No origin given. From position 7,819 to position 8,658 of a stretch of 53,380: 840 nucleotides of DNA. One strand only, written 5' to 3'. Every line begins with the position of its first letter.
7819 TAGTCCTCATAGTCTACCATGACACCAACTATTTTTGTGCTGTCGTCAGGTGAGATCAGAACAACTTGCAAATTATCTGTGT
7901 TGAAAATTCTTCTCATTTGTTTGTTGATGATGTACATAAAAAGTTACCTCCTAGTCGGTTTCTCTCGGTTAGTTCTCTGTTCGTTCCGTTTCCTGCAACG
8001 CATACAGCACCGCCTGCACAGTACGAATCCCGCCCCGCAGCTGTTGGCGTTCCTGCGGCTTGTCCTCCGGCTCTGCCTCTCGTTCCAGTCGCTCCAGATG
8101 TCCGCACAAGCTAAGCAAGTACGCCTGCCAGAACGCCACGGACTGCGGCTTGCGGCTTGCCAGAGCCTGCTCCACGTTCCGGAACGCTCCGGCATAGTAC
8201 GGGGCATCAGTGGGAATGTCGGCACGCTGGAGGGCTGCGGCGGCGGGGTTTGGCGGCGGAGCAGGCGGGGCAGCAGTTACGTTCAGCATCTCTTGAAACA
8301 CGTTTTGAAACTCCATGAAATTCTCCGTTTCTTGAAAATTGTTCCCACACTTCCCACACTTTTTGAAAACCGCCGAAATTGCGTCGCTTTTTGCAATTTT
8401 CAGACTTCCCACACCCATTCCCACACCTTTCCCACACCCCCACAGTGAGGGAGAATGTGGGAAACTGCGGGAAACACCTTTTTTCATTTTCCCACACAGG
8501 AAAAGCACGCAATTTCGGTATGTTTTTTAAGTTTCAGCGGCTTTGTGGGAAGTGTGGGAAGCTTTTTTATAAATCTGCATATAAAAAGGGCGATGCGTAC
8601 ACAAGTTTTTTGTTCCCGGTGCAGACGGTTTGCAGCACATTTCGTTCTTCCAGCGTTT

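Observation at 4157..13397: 9.2-kb phage-satellite-like (PICI-type) element sitting next to a potential helper prophage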

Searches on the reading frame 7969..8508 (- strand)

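Call 6: search_protein_families(library=pfam, proteins=[window:7969-8508:-], max_evalue=0.01)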
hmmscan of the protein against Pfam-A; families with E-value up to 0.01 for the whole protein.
window:7969-8508:- (179 aa): 0 families

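Call 14: search_protein_families(library=phrogs, proteins=[window:7969-8508:-], max_evalue=0.01)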
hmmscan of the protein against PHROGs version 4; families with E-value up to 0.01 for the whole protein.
window:7969-8508:- (179 aa): 0 families

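Call 15: search_protein_families(library=pfam, proteins=[window:7969-8508:-], max_evalue=1)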
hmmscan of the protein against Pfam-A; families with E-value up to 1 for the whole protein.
window:7969-8508:- (179 aa): 2 families
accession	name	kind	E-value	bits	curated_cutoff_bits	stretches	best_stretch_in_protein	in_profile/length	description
PF04921.20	XAP5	-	0.28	12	25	1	28-73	12-57/155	XAP5, circadian clock regulator C-terminal domain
PF16320.10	Ribosomal_L12_N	-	0.41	10.8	25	1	66-92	19-46/48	Ribosomal protein L7/L12 dimerisation domain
